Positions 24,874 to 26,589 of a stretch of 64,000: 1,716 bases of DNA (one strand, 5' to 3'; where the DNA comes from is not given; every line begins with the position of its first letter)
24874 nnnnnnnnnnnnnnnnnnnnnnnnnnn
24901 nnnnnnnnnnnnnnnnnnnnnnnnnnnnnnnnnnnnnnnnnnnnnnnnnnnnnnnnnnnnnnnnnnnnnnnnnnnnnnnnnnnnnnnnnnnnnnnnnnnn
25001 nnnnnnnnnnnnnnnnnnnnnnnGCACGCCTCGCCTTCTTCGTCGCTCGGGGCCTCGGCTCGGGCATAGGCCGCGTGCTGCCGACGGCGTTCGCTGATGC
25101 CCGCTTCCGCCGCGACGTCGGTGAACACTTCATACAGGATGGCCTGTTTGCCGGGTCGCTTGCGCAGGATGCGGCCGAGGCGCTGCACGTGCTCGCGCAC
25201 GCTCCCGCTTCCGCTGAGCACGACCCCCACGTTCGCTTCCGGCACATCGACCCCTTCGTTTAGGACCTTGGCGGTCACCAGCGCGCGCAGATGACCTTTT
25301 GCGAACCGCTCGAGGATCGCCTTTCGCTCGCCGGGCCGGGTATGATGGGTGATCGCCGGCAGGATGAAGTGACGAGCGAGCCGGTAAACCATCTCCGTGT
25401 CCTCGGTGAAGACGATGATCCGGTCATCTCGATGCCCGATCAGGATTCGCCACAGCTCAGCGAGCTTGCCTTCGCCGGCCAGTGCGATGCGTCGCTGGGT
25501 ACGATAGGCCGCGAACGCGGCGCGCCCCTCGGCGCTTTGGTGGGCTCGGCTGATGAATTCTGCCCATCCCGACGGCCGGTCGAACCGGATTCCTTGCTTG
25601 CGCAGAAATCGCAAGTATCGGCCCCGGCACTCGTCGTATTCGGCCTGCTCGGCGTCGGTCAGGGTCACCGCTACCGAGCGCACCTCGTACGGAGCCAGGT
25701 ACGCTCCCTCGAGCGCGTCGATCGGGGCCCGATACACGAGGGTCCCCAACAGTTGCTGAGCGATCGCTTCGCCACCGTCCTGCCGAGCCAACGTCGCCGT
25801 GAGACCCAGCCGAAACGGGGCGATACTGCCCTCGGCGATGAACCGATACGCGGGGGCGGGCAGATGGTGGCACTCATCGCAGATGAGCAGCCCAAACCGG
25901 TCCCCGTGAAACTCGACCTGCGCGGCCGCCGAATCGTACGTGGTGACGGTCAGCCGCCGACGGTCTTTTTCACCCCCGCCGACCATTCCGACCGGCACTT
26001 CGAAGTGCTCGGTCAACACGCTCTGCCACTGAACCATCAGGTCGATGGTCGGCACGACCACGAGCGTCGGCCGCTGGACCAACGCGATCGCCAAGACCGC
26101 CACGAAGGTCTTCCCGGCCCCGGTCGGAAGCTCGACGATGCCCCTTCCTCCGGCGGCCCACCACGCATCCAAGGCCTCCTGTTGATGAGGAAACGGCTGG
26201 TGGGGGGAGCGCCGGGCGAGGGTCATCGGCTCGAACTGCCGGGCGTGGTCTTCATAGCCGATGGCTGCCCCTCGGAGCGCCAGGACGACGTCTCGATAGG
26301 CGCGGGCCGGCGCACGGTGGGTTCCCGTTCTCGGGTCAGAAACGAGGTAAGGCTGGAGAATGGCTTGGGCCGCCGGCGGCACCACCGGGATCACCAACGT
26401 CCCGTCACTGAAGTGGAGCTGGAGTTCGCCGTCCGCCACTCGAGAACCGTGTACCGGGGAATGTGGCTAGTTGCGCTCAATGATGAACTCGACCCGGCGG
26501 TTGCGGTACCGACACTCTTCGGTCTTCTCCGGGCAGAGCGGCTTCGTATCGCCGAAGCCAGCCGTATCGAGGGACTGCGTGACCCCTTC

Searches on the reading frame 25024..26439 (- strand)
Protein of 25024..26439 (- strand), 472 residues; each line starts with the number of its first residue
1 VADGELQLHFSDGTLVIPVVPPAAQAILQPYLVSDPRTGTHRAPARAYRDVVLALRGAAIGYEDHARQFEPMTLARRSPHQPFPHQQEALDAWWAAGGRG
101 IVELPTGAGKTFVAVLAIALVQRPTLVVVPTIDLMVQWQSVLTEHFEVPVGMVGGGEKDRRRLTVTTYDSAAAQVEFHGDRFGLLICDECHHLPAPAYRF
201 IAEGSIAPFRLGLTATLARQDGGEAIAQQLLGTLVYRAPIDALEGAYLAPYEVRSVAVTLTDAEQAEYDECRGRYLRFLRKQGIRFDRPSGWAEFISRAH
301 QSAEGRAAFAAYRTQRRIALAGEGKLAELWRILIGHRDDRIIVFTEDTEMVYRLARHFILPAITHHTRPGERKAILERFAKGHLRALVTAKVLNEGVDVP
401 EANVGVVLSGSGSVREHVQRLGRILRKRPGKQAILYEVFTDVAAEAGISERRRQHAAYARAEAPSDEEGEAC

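Call 57: search_protein_families(library=pfam, proteins=[window:25024-26439:-], max_evalue=0.00001)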
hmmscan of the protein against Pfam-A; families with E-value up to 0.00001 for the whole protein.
window:25024-26439:- (472 aa): 5 families
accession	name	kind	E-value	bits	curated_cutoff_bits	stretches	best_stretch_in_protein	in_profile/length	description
PF04851.21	ResIII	-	1.9e-28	99.9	22.5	1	81-218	3-163/164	Type III restriction enzyme, res subunit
PF00271.37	Helicase_C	-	2.8e-16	60.2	23.5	1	325-427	2-109/110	Helicase conserved C-terminal domain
PF16203.11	ERCC3_RAD25_C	-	4.5e-15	56.1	27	1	336-454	58-183/248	ERCC3/RAD25/XPB C-terminal helicase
PF18458.6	XPB_DRD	-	9.7e-15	54.6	26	1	8-66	1-57/57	Xeroderma pigmentosum group B helicase damage recognition domain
PF00270.35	DEAD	-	9.1e-11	42.2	26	1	84-218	2-161/167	DEAD/DEAH box helicase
